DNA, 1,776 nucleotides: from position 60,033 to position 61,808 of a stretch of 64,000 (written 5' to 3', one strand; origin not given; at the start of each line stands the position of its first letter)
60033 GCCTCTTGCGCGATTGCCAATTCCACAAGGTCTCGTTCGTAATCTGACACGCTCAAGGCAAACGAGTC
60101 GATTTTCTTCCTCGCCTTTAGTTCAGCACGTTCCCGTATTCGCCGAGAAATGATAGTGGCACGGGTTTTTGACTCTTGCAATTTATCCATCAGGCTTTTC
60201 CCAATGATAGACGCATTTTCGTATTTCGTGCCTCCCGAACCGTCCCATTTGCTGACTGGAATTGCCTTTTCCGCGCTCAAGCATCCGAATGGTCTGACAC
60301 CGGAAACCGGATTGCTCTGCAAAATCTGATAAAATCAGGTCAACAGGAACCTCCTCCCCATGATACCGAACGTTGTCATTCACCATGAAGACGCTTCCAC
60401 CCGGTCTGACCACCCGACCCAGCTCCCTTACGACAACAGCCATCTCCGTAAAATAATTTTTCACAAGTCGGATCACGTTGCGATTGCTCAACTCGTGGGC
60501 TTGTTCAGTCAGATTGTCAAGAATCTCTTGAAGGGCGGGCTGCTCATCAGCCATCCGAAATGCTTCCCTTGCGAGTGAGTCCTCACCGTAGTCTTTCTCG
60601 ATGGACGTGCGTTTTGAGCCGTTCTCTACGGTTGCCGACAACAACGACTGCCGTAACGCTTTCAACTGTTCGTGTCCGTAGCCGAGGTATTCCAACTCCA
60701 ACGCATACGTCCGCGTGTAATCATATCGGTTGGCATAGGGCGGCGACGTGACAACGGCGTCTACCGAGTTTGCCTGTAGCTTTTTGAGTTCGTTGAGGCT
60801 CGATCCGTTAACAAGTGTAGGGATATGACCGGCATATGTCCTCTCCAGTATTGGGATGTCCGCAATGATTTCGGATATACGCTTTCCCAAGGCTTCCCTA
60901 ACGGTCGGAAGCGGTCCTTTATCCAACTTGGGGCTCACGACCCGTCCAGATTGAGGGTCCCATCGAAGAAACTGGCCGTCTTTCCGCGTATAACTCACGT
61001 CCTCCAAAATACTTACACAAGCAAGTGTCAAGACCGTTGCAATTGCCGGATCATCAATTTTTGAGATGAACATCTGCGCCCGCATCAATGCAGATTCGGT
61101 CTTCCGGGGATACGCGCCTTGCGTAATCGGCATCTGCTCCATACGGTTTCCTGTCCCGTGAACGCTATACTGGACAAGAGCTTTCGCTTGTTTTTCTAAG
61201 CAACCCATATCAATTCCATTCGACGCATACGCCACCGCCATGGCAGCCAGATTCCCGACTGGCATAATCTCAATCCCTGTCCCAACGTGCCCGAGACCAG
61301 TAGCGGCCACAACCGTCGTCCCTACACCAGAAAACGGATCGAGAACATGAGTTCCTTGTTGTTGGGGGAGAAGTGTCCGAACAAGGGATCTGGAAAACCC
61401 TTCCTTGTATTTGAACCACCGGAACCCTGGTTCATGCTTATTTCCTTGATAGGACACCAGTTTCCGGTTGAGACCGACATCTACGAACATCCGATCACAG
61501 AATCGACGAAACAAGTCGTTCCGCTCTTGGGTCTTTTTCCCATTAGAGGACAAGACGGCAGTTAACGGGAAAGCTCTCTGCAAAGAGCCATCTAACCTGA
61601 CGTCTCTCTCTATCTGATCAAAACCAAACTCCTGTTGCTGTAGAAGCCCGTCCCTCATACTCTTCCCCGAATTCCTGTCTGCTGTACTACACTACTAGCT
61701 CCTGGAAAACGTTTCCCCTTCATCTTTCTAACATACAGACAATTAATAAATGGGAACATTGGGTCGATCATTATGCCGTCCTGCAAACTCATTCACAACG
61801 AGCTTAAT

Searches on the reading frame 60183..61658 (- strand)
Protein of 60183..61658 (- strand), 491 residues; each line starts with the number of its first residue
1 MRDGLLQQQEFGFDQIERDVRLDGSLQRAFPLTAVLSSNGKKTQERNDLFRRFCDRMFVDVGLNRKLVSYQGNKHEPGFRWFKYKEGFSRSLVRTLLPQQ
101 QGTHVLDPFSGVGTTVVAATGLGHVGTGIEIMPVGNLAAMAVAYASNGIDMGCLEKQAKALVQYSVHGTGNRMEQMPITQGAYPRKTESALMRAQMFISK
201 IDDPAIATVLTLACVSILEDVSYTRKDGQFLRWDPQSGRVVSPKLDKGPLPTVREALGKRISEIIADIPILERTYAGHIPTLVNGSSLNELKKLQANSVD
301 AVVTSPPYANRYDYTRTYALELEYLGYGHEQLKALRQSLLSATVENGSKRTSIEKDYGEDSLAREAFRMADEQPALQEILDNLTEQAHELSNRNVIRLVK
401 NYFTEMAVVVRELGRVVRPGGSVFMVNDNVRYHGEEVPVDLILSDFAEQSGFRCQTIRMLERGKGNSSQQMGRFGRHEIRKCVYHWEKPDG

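Call 98: search_protein_families(library=pfam, proteins=[window:60183-61658:-], max_evalue=0.001)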
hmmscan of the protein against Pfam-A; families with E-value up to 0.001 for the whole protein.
window:60183-61658:- (491 aa): 2 families
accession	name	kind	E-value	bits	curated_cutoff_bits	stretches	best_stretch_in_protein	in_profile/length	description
PF01555.25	N6_N4_Mtase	-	3.4e-09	37.4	26.7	1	100-132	180-212/221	DNA methylase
PF01170.24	UPF0020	-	0.00051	20.2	22.3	0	292-318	113-141/197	RMKL-like, methyltransferase domain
